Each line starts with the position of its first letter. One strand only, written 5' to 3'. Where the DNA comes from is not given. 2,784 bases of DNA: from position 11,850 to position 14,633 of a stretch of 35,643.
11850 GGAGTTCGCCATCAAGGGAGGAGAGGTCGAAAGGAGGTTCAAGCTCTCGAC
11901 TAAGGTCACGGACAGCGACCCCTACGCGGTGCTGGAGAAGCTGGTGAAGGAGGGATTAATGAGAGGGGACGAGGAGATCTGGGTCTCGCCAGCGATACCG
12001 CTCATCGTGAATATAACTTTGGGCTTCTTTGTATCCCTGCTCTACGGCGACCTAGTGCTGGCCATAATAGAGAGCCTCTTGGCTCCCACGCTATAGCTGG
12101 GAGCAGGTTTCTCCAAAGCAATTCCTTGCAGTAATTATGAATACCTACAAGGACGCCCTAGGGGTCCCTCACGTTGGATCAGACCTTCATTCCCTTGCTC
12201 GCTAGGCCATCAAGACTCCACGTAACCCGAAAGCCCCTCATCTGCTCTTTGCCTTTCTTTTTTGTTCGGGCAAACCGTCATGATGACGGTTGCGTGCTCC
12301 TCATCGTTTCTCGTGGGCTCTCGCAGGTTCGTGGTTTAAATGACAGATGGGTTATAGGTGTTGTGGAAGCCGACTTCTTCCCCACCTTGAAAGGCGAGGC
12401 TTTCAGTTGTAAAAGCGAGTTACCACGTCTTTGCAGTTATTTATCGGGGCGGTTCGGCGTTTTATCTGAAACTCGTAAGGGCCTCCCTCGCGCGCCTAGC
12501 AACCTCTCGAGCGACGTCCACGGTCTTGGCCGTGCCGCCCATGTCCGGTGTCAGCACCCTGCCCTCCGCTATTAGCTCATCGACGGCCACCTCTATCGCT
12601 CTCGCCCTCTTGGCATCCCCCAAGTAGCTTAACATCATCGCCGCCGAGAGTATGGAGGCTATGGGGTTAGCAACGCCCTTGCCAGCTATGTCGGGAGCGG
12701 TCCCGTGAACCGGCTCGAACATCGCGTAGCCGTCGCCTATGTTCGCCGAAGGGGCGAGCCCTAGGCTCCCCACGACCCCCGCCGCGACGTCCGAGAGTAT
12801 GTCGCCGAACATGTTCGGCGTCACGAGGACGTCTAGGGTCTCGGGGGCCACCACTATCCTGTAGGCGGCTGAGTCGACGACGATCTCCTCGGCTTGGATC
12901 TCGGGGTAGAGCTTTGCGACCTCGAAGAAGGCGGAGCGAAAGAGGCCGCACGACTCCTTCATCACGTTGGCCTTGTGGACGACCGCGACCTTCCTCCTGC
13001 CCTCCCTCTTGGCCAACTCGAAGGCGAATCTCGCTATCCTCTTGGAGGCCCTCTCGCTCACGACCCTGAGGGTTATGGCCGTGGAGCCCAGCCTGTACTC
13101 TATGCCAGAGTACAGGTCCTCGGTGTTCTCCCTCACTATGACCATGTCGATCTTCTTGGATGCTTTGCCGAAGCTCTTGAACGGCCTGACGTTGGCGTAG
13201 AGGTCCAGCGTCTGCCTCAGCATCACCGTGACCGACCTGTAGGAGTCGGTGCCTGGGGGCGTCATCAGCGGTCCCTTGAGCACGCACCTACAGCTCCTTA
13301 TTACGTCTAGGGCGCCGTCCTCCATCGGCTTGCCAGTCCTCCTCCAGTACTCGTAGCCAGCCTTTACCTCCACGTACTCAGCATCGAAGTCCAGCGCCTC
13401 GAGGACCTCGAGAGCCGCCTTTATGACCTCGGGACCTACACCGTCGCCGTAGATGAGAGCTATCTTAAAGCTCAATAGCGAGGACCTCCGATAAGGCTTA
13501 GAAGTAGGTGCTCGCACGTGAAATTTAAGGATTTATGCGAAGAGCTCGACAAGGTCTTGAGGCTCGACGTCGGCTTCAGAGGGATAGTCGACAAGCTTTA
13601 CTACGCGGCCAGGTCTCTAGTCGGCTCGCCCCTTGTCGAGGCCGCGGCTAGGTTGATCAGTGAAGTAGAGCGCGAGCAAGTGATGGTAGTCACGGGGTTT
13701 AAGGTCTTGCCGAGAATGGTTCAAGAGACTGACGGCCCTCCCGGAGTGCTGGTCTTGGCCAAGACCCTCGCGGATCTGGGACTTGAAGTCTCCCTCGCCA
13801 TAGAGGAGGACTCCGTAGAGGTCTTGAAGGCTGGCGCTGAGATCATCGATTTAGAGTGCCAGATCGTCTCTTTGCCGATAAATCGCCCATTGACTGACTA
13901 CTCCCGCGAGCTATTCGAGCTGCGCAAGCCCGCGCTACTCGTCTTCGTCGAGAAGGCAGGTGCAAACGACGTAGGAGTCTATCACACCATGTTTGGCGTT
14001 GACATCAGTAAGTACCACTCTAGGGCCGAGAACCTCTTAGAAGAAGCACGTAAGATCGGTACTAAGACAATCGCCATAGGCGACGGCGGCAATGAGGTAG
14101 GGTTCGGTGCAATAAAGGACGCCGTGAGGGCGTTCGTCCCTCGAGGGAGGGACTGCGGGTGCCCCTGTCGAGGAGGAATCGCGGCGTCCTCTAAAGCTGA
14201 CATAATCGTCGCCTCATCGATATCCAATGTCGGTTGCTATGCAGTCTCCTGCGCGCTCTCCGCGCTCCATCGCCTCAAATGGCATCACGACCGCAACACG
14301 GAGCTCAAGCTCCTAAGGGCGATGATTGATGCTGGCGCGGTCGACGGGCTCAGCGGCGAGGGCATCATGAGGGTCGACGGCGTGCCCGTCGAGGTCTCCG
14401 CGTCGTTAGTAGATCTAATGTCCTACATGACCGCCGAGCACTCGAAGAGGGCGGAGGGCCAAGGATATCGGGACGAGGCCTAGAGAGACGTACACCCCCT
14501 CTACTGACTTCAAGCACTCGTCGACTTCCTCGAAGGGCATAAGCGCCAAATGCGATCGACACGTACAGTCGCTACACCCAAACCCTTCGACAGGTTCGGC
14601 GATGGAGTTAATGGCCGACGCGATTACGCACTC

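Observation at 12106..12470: Unassigned ~350-nt non-coding element in two diverged full-length copies (A 12106-12470, B 34424-34761)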

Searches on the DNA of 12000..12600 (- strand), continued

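Call 64: search_with_rna_model(model_id=R1, sources=[L074, L075, L076, L077, L078, L079, L080, L081], max_evalue=1)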
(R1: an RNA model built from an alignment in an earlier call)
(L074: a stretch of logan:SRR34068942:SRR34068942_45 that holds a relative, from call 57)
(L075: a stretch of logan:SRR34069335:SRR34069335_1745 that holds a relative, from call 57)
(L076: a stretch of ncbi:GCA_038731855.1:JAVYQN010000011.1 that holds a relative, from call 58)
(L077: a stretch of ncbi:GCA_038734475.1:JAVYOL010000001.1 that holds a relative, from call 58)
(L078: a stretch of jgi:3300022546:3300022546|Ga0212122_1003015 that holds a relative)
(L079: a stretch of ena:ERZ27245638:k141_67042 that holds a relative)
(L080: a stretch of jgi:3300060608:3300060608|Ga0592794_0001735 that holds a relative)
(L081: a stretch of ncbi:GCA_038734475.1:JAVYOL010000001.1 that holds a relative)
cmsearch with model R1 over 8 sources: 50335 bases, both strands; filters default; matches with E-value up to 1: 2.
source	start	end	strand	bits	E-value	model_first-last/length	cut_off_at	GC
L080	4888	5047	-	144.2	4.5e-45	1-162/162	no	0.54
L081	4527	4645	-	11.4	0.071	1-162/162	no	0.55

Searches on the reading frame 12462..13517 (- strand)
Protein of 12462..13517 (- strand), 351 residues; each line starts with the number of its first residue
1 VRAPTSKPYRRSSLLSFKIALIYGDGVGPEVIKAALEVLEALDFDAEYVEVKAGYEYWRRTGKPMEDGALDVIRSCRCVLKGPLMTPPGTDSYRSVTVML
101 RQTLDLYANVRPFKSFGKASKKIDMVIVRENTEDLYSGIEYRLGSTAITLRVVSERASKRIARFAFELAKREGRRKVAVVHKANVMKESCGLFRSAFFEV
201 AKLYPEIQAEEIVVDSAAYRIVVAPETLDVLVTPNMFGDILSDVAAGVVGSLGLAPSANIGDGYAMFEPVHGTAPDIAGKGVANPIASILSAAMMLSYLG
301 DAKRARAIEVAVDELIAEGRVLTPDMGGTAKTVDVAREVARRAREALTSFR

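Call 7: search_protein_families(library=pfam, proteins=[window:12462-13517:-])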
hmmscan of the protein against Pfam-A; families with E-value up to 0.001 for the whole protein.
window:12462-13517:- (351 aa): 1 family
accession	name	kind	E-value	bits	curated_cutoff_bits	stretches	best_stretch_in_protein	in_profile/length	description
PF00180.25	Iso_dh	-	3e-102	342.9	27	1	18-335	1-344/348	Isocitrate/isopropylmalate dehydrogenase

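Call 53: find_encoding_contigs(protein=window:12462-13517:-, flank=3000, max_places=4)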
Protein window:12462-13517:- (351 aa): no gene with exactly this product is on record in the collection.

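Call 56: find_homologous_proteins(query=window:12462-13517:-, max_evalue=1e-60)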
Query window:12462-13517:- (351 aa): 6585 proteins with E <= 1e-60 among 8000 candidates; the best 120 are listed.
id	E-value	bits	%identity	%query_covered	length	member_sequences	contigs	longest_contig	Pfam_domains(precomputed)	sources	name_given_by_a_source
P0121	4.1e-213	725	100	96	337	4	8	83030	PF00180.26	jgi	jgi:isopropylmalate/isohomocitrate dehydrogenase-like protein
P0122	5.3e-213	724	100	96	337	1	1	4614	PF00180.26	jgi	-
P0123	6.2e-213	724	100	96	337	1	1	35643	PF00180.26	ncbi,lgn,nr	ncbi:MAG: isocitrate/isopropylmalate dehydrogenase family protein [Candidatus Verstraetearchaeota ar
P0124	8.0e-213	724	99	96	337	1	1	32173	PF00180.26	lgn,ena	-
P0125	1.0e-212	723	100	96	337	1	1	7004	PF00180.26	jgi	jgi:isopropylmalate/isohomocitrate dehydrogenase-like protein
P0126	3.6e-212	722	99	96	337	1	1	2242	PF00180.26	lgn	-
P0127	4.1e-212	721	100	96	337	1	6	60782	PF00180.26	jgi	jgi:isopropylmalate/isohomocitrate dehydrogenase-like protein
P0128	6.3e-212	721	99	96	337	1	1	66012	PF00180.26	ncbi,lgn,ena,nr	ncbi:MAG: isocitrate/isopropylmalate dehydrogenase family protein [Candidatus Verstraetearchaeota ar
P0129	2.4e-211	719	99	96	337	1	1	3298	PF00180.26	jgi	jgi:isopropylmalate/isohomocitrate dehydrogenase-like protein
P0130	3.7e-211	718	99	96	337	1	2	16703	PF00180.26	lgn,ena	-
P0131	6.3e-211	717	99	96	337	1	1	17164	PF00180.26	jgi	jgi:isopropylmalate/isohomocitrate dehydrogenase-like protein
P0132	2.1e-210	716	99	96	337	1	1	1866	PF00180.26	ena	-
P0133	9.9e-198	674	93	96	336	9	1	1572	PF00180.26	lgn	-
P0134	3.3e-196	669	92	94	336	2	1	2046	PF00180.26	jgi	-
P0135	2.0e-194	663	90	95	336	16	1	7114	PF00180.26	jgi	-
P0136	3.5e-193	659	91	94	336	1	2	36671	PF00180.26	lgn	-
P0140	2.3e-182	624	83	95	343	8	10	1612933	PF00180.26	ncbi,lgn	ncbi:MAG: isocitrate/isopropylmalate dehydrogenase family protein [Candidatus Nezhaarchaeales archae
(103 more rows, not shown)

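Call 57: find_encoding_contigs(protein=P0136, flank=2500, max_places=2)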
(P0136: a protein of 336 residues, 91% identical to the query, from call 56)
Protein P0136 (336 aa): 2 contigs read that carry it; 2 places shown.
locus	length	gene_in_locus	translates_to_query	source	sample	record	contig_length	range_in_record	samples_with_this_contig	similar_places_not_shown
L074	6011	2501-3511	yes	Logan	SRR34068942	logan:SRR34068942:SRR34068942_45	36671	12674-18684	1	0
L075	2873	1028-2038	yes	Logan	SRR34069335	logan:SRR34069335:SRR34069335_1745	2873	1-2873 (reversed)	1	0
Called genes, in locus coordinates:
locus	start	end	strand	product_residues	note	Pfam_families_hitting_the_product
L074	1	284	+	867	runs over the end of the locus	PF03104:DNA_pol_B_exo1, PF00136:DNA_pol_B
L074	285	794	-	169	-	PF10051:DUF2286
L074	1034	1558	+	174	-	PF01986:DUF123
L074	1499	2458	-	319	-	PF14336:GLUCM-like_C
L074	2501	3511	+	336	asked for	PF00180:Iso_dh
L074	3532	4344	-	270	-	PF01478:Peptidase_A24, PF06847:Arc_PepC_II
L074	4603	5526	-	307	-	PF00294:PfkB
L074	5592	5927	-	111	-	PF01283:Ribosomal_S26e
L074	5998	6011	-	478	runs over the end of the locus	PF00587:tRNA-synt_2b, PF03129:HGTP_anticodon, PF09180:ProRS-C_1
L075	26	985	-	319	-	PF14336:GLUCM-like_C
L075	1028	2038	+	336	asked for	PF00180:Iso_dh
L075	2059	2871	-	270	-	PF01478:Peptidase_A24, PF06847:Arc_PepC_II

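Call 58: find_encoding_contigs(protein=P0140, flank=2500, max_places=2)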
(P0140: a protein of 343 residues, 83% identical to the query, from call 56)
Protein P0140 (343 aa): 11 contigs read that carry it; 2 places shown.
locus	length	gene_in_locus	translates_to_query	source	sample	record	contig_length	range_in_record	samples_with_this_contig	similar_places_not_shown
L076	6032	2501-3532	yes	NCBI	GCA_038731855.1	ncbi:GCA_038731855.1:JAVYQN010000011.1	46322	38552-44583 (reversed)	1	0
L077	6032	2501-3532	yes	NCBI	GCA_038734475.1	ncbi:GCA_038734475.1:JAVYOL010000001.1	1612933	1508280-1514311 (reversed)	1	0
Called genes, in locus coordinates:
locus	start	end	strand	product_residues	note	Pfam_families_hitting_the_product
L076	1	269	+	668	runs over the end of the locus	PF03104:DNA_pol_B_exo1, PF00136:DNA_pol_B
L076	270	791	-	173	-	PF10051:DUF2286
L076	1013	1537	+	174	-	PF01986:DUF123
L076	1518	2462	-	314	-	PF14336:GLUCM-like_C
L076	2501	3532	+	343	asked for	PF00180:Iso_dh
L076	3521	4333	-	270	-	PF01478:Peptidase_A24, PF06847:Arc_PepC_II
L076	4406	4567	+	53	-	-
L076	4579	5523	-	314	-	PF00294:PfkB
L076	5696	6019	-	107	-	PF01283:Ribosomal_S26e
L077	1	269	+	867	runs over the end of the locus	PF03104:DNA_pol_B_exo1, PF00136:DNA_pol_B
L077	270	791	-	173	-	PF10051:DUF2286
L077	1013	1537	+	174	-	PF01986:DUF123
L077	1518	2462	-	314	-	PF14336:GLUCM-like_C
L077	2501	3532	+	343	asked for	PF00180:Iso_dh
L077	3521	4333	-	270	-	PF01478:Peptidase_A24, PF06847:Arc_PepC_II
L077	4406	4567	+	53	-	-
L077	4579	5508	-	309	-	PF00294:PfkB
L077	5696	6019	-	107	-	PF01283:Ribosomal_S26e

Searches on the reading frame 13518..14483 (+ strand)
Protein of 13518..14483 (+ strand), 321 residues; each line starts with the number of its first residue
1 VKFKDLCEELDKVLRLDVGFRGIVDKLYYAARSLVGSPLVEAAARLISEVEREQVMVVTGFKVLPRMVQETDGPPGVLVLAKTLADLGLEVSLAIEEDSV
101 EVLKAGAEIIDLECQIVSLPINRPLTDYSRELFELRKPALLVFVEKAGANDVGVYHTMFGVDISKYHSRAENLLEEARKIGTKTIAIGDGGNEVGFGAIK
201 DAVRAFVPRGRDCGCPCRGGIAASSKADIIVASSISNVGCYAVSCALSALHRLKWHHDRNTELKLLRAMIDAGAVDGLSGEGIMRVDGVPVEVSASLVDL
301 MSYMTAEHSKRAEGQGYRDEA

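Call 7: search_protein_families(library=pfam, proteins=[window:13518-14483:+])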
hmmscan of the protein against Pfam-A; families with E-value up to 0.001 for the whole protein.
window:13518-14483:+ (321 aa): 1 family
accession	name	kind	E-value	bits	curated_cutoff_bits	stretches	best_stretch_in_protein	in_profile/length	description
PF14336.11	GLUCM-like_C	-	4.9e-67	226.9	27.9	1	10-301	1-290/291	D-glutamate cyclase-like, C-terminal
